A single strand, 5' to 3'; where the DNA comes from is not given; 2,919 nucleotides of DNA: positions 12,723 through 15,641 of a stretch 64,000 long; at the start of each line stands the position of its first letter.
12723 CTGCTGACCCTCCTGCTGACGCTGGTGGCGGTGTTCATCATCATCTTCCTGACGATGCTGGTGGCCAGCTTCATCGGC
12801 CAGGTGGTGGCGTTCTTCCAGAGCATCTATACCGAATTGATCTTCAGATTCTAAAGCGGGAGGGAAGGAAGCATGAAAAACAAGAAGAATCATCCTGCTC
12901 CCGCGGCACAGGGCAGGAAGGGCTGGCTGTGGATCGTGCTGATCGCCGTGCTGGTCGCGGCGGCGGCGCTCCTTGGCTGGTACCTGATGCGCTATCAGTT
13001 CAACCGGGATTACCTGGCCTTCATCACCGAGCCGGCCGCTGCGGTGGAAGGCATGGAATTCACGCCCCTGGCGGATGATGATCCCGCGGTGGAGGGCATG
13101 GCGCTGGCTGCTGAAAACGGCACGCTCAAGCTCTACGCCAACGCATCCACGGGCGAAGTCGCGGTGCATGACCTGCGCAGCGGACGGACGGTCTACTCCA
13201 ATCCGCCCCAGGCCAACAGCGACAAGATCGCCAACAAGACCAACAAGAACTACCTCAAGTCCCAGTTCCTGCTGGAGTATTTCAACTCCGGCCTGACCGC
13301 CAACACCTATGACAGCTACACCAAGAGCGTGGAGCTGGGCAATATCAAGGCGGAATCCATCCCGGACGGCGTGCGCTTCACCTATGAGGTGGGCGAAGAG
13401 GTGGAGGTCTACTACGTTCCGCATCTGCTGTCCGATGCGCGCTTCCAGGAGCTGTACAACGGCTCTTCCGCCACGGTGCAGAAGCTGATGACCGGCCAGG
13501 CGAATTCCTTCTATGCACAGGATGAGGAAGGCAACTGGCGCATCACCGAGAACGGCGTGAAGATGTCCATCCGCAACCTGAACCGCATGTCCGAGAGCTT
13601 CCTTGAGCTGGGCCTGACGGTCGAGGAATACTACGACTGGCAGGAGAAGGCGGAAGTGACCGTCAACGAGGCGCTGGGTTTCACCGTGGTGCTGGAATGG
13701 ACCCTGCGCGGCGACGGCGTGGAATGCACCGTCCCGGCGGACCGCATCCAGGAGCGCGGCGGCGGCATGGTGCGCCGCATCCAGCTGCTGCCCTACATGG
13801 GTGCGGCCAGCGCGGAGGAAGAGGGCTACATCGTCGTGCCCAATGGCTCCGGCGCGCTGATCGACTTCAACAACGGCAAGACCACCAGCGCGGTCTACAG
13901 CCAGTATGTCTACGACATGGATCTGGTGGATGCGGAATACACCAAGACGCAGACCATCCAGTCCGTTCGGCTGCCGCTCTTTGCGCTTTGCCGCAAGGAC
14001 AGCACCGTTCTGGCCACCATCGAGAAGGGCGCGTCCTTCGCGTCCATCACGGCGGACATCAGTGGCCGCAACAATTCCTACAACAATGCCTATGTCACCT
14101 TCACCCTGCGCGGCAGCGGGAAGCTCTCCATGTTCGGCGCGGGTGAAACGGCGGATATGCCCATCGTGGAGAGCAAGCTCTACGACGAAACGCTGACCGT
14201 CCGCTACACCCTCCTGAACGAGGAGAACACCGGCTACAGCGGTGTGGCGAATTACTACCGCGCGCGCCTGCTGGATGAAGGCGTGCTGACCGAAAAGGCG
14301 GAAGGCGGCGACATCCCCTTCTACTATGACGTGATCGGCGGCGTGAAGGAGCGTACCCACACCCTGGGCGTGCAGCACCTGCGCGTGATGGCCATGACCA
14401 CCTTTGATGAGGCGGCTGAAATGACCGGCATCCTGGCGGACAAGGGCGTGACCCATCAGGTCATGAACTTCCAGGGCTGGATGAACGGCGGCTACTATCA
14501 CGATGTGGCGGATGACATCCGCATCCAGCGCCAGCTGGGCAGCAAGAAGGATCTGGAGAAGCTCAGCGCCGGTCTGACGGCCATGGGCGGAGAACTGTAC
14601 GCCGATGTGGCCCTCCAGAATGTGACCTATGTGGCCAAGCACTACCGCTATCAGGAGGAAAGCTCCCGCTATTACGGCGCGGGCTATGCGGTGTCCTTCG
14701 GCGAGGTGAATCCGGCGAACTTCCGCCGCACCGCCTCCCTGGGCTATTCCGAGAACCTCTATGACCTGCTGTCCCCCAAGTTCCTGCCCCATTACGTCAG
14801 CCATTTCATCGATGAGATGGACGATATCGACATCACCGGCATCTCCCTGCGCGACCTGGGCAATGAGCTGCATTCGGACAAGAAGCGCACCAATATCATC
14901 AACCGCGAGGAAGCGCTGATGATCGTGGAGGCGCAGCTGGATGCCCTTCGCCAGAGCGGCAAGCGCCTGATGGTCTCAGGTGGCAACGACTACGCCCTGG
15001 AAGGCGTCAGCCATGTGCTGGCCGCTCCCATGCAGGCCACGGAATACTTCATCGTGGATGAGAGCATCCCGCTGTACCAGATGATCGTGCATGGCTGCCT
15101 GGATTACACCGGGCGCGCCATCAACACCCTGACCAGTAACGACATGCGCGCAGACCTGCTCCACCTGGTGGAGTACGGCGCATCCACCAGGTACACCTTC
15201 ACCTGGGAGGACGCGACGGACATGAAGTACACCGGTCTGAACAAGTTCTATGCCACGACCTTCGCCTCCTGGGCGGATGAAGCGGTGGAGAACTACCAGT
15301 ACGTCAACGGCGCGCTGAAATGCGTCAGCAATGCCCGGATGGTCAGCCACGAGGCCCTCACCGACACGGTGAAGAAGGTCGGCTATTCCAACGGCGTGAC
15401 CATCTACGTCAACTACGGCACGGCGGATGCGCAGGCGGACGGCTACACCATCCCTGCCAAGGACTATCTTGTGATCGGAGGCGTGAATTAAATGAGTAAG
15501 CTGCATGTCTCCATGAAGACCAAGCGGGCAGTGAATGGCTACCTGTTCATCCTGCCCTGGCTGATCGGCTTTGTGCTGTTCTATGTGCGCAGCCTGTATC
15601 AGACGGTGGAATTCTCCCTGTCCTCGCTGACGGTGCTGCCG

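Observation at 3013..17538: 14.5-kb single-promoter operon with one giant binding protein, two separate ABC permease pairs, and no ATPase or regulator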

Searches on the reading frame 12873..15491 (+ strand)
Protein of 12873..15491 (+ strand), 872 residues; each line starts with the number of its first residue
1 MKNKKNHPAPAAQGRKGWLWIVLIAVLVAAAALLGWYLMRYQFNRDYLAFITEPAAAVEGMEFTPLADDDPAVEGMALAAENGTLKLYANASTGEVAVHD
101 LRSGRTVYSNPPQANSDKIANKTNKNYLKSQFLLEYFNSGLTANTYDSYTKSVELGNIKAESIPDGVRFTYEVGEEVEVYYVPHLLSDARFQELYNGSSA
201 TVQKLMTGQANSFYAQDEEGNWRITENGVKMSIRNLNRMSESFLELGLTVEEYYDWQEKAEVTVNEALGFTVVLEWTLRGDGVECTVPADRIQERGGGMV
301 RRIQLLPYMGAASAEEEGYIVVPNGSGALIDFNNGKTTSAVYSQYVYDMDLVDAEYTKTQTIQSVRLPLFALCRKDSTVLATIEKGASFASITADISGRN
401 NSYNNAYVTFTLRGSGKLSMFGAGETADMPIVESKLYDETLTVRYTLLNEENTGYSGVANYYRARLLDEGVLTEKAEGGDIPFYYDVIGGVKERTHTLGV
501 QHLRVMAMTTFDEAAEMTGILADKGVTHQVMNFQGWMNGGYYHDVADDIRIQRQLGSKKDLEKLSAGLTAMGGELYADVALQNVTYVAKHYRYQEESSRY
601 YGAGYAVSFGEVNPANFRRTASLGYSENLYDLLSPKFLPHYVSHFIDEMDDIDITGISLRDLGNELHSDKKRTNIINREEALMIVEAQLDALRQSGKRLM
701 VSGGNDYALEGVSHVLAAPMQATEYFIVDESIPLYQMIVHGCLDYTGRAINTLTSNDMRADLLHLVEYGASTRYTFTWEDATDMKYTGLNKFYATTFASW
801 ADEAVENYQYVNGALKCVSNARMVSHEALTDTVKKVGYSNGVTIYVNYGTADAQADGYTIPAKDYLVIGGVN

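Call 3: search_protein_families(library=pfam, proteins=[window:12873-15491:+], max_evalue=0.01)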
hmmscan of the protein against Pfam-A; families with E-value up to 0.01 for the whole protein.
window:12873-15491:+ (872 aa): 2 families
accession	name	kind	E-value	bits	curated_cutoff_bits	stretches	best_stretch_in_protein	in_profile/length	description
PF18952.6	DUF5696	-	1.1e-192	642.2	25.6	1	257-865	8-612/612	Family of unknown function (DUF5696)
PF22522.2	DUF6998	-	0.0081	16.5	27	0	143-209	47-108/136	Family of unknown function (DUF6998)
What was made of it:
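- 12873..15491 (+): DUF5696 protein, with an N-terminal membrane anchor and an extracellular GH129/GH101/GH36-like fold. Pfam 1e-192 (call 3).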

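Call 9: find_related_loci(query=window:12873-15491:+, collection=genome_contigs, flank=10000)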
Query window:12873-15491:+ (872 aa) in genome_contigs; peptide patterns used: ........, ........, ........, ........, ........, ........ (x = any residue, [..] = any of these).
89 stretches matched a pattern; 70 encode a relative of the query (tblastn E <= 1e-3); 70 distinct loci.
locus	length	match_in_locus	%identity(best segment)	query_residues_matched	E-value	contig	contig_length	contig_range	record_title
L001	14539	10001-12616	91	1-872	0e+0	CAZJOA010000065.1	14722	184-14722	MAG TPA_asm: uncultured Faecalibacterium sp. isolate SRP313737_co1_179 genome assembly, contig: NODE_6260_length_14722_c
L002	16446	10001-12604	74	4-871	0e+0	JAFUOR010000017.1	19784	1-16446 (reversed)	MAG: Clostridia bacterium isolate RGIG4686 Roe_deer_Rectum-5__c13704, whole genome shotgun sequence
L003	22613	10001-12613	72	1-871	0e+0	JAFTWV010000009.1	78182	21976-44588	MAG: Clostridia bacterium isolate RGIG4222 Roe_deer_Colon-4__c26491, whole genome shotgun sequence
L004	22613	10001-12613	66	2-872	0e+0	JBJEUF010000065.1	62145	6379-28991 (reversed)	MAG: Aristaeellaceae bacterium isolate PUUB45_bin.019 NODE_232_length_62145_cov_23.023546, whole genome shotgun sequence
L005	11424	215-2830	61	2-872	0e+0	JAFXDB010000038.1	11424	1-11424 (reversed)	MAG: Clostridia bacterium isolate RGIG6305 Sheep_Rectum-3__c170729, whole genome shotgun sequence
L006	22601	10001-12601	59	2-872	0e+0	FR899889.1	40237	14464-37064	Faecalibacterium sp. CAG:74 genomic scaffold, scf444, whole genome shotgun sequence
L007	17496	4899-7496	59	2-870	0e+0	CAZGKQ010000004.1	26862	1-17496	MAG TPA_asm: uncultured Faecalibacterium sp. isolate SRP225648_co1_901 genome assembly, contig: NODE_3884_length_26862_c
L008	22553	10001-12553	50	21-869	0e+0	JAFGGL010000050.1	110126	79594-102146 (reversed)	MAG: Clostridiales bacterium isolate Zod_Metabat.1384 k87_9233165, whole genome shotgun sequence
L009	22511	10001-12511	58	21-870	0e+0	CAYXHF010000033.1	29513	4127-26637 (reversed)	MAG TPA_asm: uncultured Faecalibacterium sp. isolate SRP350583_co1_473 genome assembly, contig: NODE_2544_length_29513_c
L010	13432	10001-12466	50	40-862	0e+0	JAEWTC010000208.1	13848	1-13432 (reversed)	MAG: Bacillota bacterium isolate OH_SDB_129 k127_1378676, whole genome shotgun sequence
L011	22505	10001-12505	49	36-870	0e+0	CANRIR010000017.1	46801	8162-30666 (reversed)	MAG: uncultured Marvinbryantia sp. isolate Lapin-019__bin20 genome assembly, contig: Lapin-019__NODE_395_length_46801_co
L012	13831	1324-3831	48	34-871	0e+0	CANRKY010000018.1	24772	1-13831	MAG: uncultured Marvinbryantia sp. isolate Lapin-033__bin48 genome assembly, contig: Lapin-033__NODE_1618_length_24772_c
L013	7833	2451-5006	48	19-871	0e+0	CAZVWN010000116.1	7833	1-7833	MAG TPA_asm: uncultured Acetatifactor sp. isolate SRP225648_co1_530 genome assembly, contig: NODE_23773_length_7833_cov_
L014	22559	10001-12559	48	16-869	0e+0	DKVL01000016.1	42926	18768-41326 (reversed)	MAG TPA_asm: Lachnospiraceae bacterium UBA7179 UBA7179_contig_3504, whole genome shotgun sequence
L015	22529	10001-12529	48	26-871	0e+0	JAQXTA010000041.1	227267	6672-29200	MAG: Lachnospiraceae bacterium isolate SUG1497 k141_7555042, whole genome shotgun sequence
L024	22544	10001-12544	48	19-871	0e+0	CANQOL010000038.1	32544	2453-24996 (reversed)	MAG: uncultured Acetatifactor sp. isolate Lapin-032__bin56 genome assembly, contig: Lapin-032__NODE_2219_length_32544_co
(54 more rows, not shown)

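Call 13: search_protein_families(library=ncbifam, proteins=[window:12873-15491:+], max_evalue=0.001)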
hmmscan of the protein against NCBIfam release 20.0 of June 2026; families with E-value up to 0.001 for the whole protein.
window:12873-15491:+ (872 aa): 0 families

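Call 14: search_solved_structures(query=window:12873-15491:+, max_evalue=1)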
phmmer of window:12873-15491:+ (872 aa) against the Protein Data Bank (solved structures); distinct sequences matched with E-value up to 1: 3.
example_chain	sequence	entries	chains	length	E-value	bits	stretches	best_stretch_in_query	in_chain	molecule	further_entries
2lfc_A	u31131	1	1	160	0.24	12.6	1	508-554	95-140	Fumarate reductase, flavoprotein subunit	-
6f4g_A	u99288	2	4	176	0.78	10.9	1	644-709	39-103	Probable U2 small nuclear ribonucleoprotein A'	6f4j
8g6r_B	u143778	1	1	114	0.79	10.9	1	708-778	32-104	nsp8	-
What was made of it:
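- Tried and rejected: Sequence search of DUF5696 against the PDB gave nothing significant (call 14).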

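Call 20: find_homologous_proteins(query=window:12873-15491:+, max_evalue=0.00001)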
Query window:12873-15491:+ (872 aa): 411 proteins with E <= 0.00001 among 8000 candidates; the best 120 are listed.
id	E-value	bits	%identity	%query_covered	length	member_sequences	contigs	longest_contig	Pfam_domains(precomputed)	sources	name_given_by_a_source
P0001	0.0e+0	1974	100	100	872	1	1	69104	PF18952.7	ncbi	-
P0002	0.0e+0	1808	91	100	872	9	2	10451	PF18952.7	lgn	-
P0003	0.0e+0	1746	88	100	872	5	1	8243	PF18952.7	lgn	-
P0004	0.0e+0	1600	80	100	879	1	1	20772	PF18952.7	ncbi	-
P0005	0.0e+0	1593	79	100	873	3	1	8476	PF18952.7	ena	-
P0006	0.0e+0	1552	77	100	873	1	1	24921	PF18952.7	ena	-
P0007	0.0e+0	1534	77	100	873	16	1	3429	PF18952.7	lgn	-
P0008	0.0e+0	1510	76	100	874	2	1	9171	PF18952.7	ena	-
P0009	0.0e+0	1493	74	100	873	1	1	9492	PF18952.7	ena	-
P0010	0.0e+0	1488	74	100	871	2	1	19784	PF18952.7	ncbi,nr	ncbi:MAG: hypothetical protein IJ438_02770 [Clostridia bacterium]|nr:hypothetical protein [Clostridi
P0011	0.0e+0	1462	72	100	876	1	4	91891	PF18952.7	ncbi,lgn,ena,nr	ncbi:MAG: hypothetical protein IJZ74_01055 [Clostridia bacterium]|nr:hypothetical protein [Clostridi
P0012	0.0e+0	1450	72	100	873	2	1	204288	PF18952.7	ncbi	-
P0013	0.0e+0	1443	72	100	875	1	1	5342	PF18952.7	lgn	-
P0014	0.0e+0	1434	71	100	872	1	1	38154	PF18952.7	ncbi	-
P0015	0.0e+0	1430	72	100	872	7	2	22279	PF18952.7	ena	-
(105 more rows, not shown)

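Call 27: find_encoding_contigs(protein=P0001, flank=10000, max_places=2)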
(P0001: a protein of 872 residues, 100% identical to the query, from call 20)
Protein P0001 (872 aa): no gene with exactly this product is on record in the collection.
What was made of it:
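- Tried and rejected: An exact-sequence look-up of the window's own DUF5696 protein found no indexed contig (call 27), so the rest of the source genome could not be reached.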

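Call 31: search_protein_families(library=pfam, proteins=[L003:14823-16592:+, L003:16599-18086:+, L011:2075-2737:+, L008:19312-20334:+, L014:19162-20631:+, L008:18276-19295:+, L024:19402-20214:+, L003:18351-19427:+], max_evalue=0.001)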
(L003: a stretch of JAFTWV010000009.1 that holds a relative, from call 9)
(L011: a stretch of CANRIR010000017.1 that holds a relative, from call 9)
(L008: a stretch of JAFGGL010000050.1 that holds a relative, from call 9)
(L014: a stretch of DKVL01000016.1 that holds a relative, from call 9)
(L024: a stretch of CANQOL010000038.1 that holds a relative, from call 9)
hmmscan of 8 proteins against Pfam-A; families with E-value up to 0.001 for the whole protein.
L003:14823-16592:+ (589 aa): 1 family
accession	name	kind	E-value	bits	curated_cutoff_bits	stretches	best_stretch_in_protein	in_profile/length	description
PF18259.7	CBM65_1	-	3.3e-75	249.9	25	3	480-583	1-113/113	Carbohydrate binding module 65 domain 1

L003:16599-18086:+ (495 aa): 1 family
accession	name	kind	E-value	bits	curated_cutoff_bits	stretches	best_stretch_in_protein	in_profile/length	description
PF01547.30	SBP_bac_1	-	2.9e-11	44.4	26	1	100-387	19-292/307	Bacterial extracellular solute-binding protein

L011:2075-2737:+ (220 aa): 1 family
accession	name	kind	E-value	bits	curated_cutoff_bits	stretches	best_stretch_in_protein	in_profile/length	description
PF04854.19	DUF624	-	1.3e-14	54.6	24.2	1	24-94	1-75/77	Protein of unknown function, DUF624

L008:19312-20334:+ (340 aa): 3 families
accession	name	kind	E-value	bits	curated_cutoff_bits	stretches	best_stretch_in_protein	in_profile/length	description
PF13377.12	Peripla_BP_3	-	1.2e-29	103.9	26.5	1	178-333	2-166/167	Periplasmic binding protein-like domain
PF00532.27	Peripla_BP_1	-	4e-09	36.8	22.2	1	68-280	5-226/281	Periplasmic binding proteins and sugar binding domain of LacI family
PF00356.27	LacI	-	2.8e-08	33.9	27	1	9-51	2-44/46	Bacterial regulatory proteins, lacI family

L014:19162-20631:+ (489 aa): 1 family
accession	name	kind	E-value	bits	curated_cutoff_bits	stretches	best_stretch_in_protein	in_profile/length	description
PF00150.24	Cellulase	-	7e-73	245.9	23.5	1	185-456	12-269/272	Cellulase (glycosyl hydrolase family 5)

L008:18276-19295:+ (339 aa): 1 family
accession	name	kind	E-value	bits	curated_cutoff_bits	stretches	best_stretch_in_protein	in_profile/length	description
PF04041.19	Glyco_hydro_130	-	3.7e-70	236.9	26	1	12-323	6-318/320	beta-1,4-mannooligosaccharide phosphorylase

L024:19402-20214:+ (270 aa): 1 family
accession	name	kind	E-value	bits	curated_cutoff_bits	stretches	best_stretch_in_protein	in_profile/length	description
PF01522.26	Polysacc_deac_1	-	3.2e-19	69.5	23.1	1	9-132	5-123/124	Polysaccharide deacetylase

L003:18351-19427:+ (358 aa): 2 families
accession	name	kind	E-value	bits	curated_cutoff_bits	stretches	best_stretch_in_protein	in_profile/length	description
PF17996.7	CE2_N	-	2.1e-23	82.9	27.9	1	22-128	2-108/108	Carbohydrate esterase 2 N-terminal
PF13472.12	Lipase_GDSL_2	-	5.4e-07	30.7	32.9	1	138-301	2-120/178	GDSL-like Lipase/Acylhydrolase family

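Call 32: find_encoding_contigs(protein=P0004, flank=10000, max_places=2)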
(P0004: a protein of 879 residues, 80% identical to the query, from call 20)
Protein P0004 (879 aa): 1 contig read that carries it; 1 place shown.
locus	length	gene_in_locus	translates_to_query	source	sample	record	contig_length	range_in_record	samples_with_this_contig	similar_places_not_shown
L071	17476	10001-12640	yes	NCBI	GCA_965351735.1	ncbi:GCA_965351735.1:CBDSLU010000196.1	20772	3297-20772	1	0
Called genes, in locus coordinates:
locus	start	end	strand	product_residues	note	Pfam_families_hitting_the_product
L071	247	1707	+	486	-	PF16990:CBM_35, PF02156:Glyco_hydro_26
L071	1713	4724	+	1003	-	PF01547:SBP_bac_1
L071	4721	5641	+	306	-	PF00528:BPD_transp_1 (weak)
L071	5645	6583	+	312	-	PF00528:BPD_transp_1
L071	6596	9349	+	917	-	PF01436:NHL, PF08450:SGL (weak), PF25021:TEN_NHL (faint), PF01436:NHL (weak), PF14559:TPR_19 (weak)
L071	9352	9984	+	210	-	PF04893:Yip1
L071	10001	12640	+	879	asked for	PF18952:DUF5696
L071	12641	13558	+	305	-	PF00528:BPD_transp_1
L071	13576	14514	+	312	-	PF00528:BPD_transp_1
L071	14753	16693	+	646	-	PF18259:CBM65_1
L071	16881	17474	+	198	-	?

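Call 33: find_encoding_contigs(protein=P0002, flank=10000, max_places=3)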
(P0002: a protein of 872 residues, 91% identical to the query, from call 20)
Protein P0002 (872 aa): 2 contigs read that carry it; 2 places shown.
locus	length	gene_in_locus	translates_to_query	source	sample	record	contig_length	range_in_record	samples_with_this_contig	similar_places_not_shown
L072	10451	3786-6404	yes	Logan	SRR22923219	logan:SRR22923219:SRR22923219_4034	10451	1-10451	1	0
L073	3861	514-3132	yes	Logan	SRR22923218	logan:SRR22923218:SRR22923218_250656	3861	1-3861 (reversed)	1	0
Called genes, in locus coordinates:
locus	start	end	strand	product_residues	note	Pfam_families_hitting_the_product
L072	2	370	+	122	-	?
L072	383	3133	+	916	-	PF01436:NHL, PF08450:SGL (weak), PF25021:TEN_NHL (faint), PF01436:NHL, PF14559:TPR_19 (faint)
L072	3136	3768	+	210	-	PF04893:Yip1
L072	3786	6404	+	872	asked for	PF18952:DUF5696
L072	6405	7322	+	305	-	PF00528:BPD_transp_1 (weak)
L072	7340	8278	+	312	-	PF00528:BPD_transp_1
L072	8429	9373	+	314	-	PF00389:2-Hacid_dh, PF02826:2-Hacid_dh_C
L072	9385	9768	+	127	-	PF12646:DUF3783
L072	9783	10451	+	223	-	?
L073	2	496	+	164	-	?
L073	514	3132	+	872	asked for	PF18952:DUF5696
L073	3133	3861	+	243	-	?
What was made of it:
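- An independent Logan assembly (L072) runs through the same junction into the same 2-Hacid_dh and DUF3783 genes (call 33).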

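Call 34: predict_structure(alignment_id=A1)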
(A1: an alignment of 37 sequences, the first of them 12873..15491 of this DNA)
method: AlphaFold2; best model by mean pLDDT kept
length: 872 residues; sequences in the alignment: 37
mean_pLDDT: 86.7   pTM: 0.84
mean pLDDT of the five models: 86.7, 85.7, 84.8, 84.0, 83.5
residues with pLDDT >= 90: 492; 70-90: 287; 50-70: 68; < 50: 25
segments of 3 or more residues with pLDDT < 50: 1-14, 356-359, 613-616
pLDDT, mean of each block of 10 residues (from residue 1): 37 60 90 88 86 76 92 94 96 95 93 91 94 92 92 92 95 80 89 89 81 83 84 84 88 86 78 96 94 90 95 94 91 90 84 55 79 93 93 92 95 73 58 83 94 93 96 92 96 78 85 97 95 92 84 93 96 94 77 80 60 49 65 89 93 93 83 79 94 93 90 90 84 95 93 87 96 93 70 86 96 95 95 95 96 95 94 59
secondary structure, 60 per line:
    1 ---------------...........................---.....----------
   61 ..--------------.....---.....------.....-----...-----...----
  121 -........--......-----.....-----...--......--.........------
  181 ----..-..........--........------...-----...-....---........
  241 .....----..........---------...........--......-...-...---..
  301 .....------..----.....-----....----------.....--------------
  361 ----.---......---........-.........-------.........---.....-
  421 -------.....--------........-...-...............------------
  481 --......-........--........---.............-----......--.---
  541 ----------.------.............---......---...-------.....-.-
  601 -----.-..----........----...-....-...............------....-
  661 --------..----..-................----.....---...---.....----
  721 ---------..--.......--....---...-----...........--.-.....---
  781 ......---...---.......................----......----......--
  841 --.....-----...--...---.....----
elements in order (helices of 4 or more, strands of 3 or more residues): H16-42 H46-50 E77-81 E85-89 E96-100 E106-108 H122-129 E132-137 E143-147 E158-163 E166-174 H188-197 H200-207 E214-216 E222-224 H226-229 H233-245 H250-259 E269-279 E282-287 E293-295 E299-305 E318-322 E328-331 E342-346 E369-374 E378-385 E390-395 E403-411 E415-419 E428-432 E441-448 H454-468 E483-488 E490-497 E500-507 H511-523 E529-534 H558-570 E574-579 E583-585 H593-596 H614-621 E630-633 H635-649 E656-659 H678-693 E698-702 E712-716 H734-739 E743-746 H758-768 E773-777 H781-786 H797-818 E823-828 E833-838 E843-847 E853-855 E858-860 E864-868
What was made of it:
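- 12873..15491 (+): AF2 pLDDT 86.7 (call 34).
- On GH129/GH101-like glycoside hydrolase (DUF5696): AF2 pLDDT 86.7 and pTM 0.84 (call 34).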

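Call 38: fold_search(model_id=the predicted structure, library=pdb)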
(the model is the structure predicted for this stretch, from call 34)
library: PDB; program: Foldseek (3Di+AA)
matches with E <= 10: 1434; with E <= 0.001: 500
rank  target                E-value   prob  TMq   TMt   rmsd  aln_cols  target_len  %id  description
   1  5opq_A                9.1e-31  1.00  0.54  0.69   7.6       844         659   13  A 3,6-anhydro-D-galactosidase produced by Zobellia galactanivorans. This is an exo-lytic enzyme that hydrolyzes termin (released 2017-11-29)
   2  5opq_D                1.7e-30  1.00  0.53  0.69   7.6       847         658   13  A 3,6-anhydro-D-galactosidase produced by Zobellia galactanivorans. This is an exo-lytic enzyme that hydrolyzes termin (released 2017-11-29)
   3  8rzk_A                6.1e-30  1.00  0.53  0.68   7.2       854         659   13  The Michaelis complex of ZgGH129 D486N from Zobellia galactanivorans with neo-b/k-oligo-carrageenan tetrasaccharide (b (released 2024-07-31)
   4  5wzn_A                6.7e-27  1.00  0.53  0.72   6.4       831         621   12  Alpha-N-acetylgalactosaminidase NagBb from Bifidobacterium bifidum - GalNAc complex (released 2017-06-07)
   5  5wzp_A                1.3e-26  1.00  0.51  0.71   7.0       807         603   12  Alpha-N-acetylgalactosaminidase NagBb from Bifidobacterium bifidum - ligand free (released 2017-06-07)
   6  5wzr_A                1.4e-26  1.00  0.54  0.72   6.6       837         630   13  Alpha-N-acetylgalactosaminidase NagBb from Bifidobacterium bifidum - Gal-NHAc-DNJ complex (released 2017-06-07)
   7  5wzr_B                1.7e-26  1.00  0.53  0.71   6.2       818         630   12  Alpha-N-acetylgalactosaminidase NagBb from Bifidobacterium bifidum - Gal-NHAc-DNJ complex (released 2017-06-07)
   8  5wzp_B                2.1e-26  1.00  0.51  0.70   6.9       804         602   12  Alpha-N-acetylgalactosaminidase NagBb from Bifidobacterium bifidum - ligand free (released 2017-06-07)
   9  5wzq_A                8.9e-26  1.00  0.52  0.72   6.6       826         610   12  Alpha-N-acetylgalactosaminidase NagBb from Bifidobacterium bifidum - quadruple mutant (released 2017-06-07)
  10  5wzq_B                2.4e-25  1.00  0.52  0.72   6.2       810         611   12  Alpha-N-acetylgalactosaminidase NagBb from Bifidobacterium bifidum - quadruple mutant (released 2017-06-07)
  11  5wzn_B                3.7e-25  1.00  0.53  0.73   6.1       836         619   12  Alpha-N-acetylgalactosaminidase NagBb from Bifidobacterium bifidum - GalNAc complex (released 2017-06-07)
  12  6qev_B                6.0e-19  1.00  0.42  0.30   9.5       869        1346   12  EngBF DARPin Fusion 4b B6 (released 2019-11-06)
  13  6sh9_B                4.3e-18  1.00  0.42  0.30   9.5       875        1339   11  EngBF DARPin Fusion 4b D12 (released 2019-11-06)
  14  6qfk_A                4.2e-17  1.00  0.43  0.30   9.1       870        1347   10  EngBF DARPin Fusion 4b G10 (released 2019-11-06)
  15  2zxq                  4.7e-17  1.00  0.43  0.33   9.3       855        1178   10  Crystal structure of endo-alpha-N-acetylgalactosaminidase from Bifidobacterium longum (EngBF) (released 2009-06-16)
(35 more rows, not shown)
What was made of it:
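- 12873..15491 (+): Foldseek to 5opq and 5wzn at 1e-30 to 1e-25, target-normalised TM about 0.7 (call 38).
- On GH129/GH101-like glycoside hydrolase (DUF5696): Foldseek to GH129 at E 1e-30 with target-normalised TM 0.69-0.72, followed by GH101, GH36 and GH31 (call 38).
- Closest known: GH129. Same: The DUF5696 model shares their N-terminal β-sandwich plus (β/α)8 architecture (Foldseek E 1e-30 to 1e-15, call 38).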

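Call 53: search_protein_representatives(protein=window:12873-15491:+)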
Query: 872 residues. Proteins with E-value up to 0.001 (for the whole library): 4757; up to 1e-10: 3942; up to 1e-30: 2612. The best 150 are listed.
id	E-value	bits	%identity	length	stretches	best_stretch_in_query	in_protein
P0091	1.5e-271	919.6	51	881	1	22-867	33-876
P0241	1.6e-252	856.7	49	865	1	12-870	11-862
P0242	4.6e-249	845.3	49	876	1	22-865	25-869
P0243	5.5e-249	845.0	48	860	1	19-867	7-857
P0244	2.6e-245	832.9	47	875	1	21-867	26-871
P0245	2.7e-208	710.4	48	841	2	268-869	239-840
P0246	8.2e-204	695.6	44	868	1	25-872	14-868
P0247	6.2e-202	689.4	43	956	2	312-872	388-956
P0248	3.5e-198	676.9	43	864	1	23-871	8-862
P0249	4.0e-197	673.4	45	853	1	32-865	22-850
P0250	2.2e-192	657.8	42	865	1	16-868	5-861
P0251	1.8e-176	605.1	48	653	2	265-727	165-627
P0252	7.7e-176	603.0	40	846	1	24-864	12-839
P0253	8.3e-175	599.6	38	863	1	21-868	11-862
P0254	1.5e-174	598.8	40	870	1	20-870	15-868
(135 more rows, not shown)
